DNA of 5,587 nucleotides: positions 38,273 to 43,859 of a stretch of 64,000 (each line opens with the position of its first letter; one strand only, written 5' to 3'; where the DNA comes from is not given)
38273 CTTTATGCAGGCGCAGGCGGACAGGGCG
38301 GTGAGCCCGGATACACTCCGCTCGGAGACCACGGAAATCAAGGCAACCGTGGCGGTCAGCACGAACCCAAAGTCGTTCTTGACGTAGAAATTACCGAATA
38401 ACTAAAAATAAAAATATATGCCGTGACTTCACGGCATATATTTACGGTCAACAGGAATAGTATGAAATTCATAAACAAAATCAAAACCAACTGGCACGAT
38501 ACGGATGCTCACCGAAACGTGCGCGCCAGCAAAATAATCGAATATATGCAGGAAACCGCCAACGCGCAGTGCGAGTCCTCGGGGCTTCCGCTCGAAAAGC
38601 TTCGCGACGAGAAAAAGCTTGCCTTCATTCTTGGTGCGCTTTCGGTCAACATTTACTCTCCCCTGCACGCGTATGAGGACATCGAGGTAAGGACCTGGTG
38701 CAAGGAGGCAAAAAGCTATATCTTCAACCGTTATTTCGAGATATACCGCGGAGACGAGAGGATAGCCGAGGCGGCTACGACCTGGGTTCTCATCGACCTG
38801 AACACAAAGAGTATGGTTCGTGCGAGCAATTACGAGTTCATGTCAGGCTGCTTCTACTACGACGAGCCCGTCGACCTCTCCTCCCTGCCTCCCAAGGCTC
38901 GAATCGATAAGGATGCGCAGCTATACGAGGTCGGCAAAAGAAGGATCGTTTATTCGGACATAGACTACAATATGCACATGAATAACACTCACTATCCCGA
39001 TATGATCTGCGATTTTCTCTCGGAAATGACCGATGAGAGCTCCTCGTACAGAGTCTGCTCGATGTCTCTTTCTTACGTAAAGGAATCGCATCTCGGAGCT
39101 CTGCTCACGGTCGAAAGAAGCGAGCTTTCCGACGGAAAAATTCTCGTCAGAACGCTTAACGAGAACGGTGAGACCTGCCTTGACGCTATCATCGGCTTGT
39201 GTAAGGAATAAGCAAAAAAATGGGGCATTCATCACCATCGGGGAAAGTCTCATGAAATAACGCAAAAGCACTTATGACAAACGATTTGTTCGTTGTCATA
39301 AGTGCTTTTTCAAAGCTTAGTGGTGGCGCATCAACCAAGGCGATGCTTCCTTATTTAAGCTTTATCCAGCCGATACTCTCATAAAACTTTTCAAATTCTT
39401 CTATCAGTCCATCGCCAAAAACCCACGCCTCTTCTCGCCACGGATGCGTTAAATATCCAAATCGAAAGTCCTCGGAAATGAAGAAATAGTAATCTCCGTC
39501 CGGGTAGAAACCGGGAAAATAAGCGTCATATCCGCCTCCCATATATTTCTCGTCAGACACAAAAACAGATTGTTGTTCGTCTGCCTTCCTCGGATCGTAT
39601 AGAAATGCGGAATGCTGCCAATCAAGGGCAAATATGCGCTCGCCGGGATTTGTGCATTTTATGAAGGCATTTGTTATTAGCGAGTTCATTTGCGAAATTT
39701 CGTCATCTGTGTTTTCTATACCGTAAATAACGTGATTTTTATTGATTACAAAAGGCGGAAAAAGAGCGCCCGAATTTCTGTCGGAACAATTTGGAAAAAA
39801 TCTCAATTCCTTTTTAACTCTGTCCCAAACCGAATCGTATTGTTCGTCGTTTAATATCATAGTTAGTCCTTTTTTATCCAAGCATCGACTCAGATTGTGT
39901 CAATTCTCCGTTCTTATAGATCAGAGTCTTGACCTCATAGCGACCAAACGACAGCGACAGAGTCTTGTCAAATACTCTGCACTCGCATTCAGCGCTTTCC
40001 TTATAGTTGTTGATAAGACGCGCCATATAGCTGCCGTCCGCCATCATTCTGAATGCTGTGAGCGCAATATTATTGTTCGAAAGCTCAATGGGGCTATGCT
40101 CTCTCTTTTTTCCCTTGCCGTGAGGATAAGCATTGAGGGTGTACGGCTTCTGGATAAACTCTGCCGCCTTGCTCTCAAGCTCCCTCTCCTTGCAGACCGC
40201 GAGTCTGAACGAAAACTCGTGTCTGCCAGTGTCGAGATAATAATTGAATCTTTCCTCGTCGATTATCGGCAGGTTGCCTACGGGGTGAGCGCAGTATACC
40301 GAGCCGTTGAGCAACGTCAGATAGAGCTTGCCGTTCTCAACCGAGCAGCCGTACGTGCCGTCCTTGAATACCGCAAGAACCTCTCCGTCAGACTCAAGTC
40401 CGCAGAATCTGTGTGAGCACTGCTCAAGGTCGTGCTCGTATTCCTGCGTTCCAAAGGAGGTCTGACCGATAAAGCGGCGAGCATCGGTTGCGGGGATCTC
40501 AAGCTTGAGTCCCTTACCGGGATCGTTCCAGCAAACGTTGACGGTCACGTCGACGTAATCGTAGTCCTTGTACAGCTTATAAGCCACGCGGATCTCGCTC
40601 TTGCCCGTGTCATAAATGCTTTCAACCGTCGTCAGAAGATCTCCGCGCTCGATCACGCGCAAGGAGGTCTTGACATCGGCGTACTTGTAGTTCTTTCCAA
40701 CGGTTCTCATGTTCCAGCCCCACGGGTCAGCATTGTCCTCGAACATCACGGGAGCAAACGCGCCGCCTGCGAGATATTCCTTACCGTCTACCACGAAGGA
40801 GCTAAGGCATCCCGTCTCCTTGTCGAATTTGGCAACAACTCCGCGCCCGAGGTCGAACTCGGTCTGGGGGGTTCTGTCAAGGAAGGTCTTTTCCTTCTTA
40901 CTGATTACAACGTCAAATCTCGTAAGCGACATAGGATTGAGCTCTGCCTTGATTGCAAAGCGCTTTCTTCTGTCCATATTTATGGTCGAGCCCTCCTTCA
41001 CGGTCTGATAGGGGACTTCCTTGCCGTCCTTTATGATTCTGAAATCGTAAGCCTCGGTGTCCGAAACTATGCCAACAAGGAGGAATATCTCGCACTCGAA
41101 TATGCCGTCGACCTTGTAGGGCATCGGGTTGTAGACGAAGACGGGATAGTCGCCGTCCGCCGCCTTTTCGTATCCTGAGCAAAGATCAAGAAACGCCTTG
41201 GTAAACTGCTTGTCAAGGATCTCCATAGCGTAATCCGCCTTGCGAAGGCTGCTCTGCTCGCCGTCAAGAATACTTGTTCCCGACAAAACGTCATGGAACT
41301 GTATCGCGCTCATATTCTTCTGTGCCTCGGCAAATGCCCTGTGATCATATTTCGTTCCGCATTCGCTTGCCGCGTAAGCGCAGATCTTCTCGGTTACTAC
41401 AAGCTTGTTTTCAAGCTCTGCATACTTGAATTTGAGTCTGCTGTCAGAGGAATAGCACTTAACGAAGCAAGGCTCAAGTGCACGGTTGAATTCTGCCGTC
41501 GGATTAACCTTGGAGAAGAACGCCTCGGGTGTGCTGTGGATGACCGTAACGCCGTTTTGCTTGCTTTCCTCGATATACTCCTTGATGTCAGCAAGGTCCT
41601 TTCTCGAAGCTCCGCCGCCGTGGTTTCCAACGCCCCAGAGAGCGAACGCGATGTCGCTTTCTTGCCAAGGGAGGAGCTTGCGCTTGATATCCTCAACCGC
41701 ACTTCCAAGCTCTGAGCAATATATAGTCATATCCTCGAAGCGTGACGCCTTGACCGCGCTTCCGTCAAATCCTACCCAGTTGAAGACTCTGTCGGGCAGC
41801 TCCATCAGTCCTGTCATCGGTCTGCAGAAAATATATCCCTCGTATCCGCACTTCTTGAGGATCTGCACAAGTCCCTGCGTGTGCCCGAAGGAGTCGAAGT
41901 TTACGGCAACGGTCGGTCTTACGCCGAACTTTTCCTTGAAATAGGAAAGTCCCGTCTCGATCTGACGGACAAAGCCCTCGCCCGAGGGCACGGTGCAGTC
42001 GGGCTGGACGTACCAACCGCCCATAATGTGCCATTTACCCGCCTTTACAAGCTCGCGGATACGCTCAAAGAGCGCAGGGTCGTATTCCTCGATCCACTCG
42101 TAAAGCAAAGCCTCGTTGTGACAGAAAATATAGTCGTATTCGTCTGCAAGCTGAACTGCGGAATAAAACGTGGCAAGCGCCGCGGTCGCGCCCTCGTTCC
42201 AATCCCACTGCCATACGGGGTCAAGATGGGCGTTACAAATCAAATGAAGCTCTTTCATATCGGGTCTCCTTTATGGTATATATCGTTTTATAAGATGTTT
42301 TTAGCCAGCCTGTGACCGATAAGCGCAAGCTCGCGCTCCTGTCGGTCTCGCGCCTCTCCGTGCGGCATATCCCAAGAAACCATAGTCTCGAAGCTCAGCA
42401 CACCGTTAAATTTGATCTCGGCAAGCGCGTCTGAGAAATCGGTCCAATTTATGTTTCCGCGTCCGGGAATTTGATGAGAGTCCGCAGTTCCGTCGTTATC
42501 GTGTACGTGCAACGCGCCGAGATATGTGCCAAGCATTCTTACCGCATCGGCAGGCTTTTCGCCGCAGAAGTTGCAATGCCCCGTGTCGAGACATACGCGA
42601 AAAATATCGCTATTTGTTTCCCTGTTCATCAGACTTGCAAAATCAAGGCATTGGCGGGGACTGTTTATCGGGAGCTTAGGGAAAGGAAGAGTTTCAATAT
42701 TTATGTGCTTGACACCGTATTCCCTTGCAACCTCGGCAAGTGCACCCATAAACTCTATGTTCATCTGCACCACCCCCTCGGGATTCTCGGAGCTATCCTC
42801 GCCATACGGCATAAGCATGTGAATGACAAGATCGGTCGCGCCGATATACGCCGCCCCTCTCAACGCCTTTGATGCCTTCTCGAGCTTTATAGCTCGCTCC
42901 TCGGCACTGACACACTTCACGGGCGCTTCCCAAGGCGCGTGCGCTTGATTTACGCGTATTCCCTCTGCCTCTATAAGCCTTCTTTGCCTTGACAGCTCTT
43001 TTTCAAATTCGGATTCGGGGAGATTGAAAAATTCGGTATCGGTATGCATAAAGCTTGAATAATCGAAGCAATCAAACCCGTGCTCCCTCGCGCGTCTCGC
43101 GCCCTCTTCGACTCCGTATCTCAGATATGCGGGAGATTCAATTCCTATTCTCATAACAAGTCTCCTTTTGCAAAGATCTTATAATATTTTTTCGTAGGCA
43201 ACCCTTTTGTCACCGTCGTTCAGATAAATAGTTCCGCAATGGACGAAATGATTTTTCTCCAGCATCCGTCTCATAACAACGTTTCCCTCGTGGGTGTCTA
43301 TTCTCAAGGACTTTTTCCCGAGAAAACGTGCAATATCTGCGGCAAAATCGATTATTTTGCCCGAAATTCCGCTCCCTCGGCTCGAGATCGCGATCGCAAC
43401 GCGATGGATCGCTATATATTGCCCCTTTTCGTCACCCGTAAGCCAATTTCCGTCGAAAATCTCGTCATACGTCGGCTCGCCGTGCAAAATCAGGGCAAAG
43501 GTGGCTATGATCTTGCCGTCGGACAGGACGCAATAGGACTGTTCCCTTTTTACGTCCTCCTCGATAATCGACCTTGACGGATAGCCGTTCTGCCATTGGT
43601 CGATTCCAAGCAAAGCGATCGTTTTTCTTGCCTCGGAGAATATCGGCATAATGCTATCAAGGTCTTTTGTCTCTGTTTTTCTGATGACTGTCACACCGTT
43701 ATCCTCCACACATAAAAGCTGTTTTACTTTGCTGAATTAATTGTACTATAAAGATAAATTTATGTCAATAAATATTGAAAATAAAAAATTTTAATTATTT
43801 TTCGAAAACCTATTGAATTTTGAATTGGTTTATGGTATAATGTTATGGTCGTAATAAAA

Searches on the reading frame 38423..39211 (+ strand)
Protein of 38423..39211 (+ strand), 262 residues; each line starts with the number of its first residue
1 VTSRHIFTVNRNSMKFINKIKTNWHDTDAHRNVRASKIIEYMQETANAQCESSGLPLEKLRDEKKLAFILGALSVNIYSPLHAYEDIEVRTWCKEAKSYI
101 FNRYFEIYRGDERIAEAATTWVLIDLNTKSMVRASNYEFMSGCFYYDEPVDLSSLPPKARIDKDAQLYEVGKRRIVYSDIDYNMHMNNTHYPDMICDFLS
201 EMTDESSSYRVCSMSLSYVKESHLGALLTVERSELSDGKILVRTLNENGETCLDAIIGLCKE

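Call 20: search_protein_families(library=pfam, proteins=[window:38423-39211:+], max_evalue=0.001)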
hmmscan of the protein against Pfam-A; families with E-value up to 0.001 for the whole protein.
window:38423-39211:+ (262 aa): 3 families
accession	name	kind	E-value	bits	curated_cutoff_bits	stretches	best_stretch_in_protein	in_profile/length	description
PF01643.23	Acyl-ACP_TE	-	5.1e-17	62.3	23.7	1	15-133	3-122/131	Acyl-ACP thioesterase N-terminal domain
PF13279.12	4HBT_2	-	6.4e-11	43.2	25.5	1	23-129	2-109/122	Thioesterase-like superfamily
PF20791.3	Acyl-ACP_TE_C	-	5.3e-10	39.8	21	1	175-233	14-71/101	Acyl-ACP thioesterase C-terminal domain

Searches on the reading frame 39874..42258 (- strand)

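Call 20: search_protein_families(library=pfam, proteins=[window:39874-42258:-], max_evalue=0.001)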
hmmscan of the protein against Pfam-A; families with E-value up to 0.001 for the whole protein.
window:39874-42258:- (794 aa): 4 families
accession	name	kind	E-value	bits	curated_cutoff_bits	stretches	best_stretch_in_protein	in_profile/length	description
PF01074.27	Glyco_hydro_38N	-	6.9e-47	160.6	25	1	4-253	2-257/270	Glycosyl hydrolases family 38 N-terminal domain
PF07748.19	Glyco_hydro_38C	-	1.5e-17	64.9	25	1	477-652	9-199/206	Glycosyl hydrolases family 38 C-terminal domain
PF09261.16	Alpha-mann_mid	-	1e-09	38.8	31.1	1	267-345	5-82/96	Alpha mannosidase middle domain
PF03065.20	Glyco_hydro_57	-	1.5e-07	31.5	21.2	1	52-140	79-167/291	Glycosyl hydrolase family 57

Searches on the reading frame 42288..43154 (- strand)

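Call 20: search_protein_families(library=pfam, proteins=[window:42288-43154:-], max_evalue=0.001)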
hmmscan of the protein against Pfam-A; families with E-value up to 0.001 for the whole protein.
window:42288-43154:- (288 aa): 1 family
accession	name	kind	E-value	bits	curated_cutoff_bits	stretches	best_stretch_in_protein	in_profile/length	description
PF01261.30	AP_endonuc_2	-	1.1e-28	101.1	31.1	1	20-265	2-234/249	Xylose isomerase-like TIM barrel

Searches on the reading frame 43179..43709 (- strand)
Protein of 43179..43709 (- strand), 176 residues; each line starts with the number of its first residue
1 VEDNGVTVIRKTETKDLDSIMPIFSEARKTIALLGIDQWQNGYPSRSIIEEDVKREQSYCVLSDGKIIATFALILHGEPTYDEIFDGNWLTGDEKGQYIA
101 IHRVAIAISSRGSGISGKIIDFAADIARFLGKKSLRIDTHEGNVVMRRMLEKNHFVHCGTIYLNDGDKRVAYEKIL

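Call 20: search_protein_families(library=pfam, proteins=[window:43179-43709:-], max_evalue=0.001)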
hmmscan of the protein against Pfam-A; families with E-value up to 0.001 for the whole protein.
window:43179-43709:- (176 aa): 1 family
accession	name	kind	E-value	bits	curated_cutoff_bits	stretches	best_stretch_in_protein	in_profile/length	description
PF00583.31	Acetyltransf_1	-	2e-07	31.8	20.7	1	51-155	25-116/116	Acetyltransferase (GNAT) family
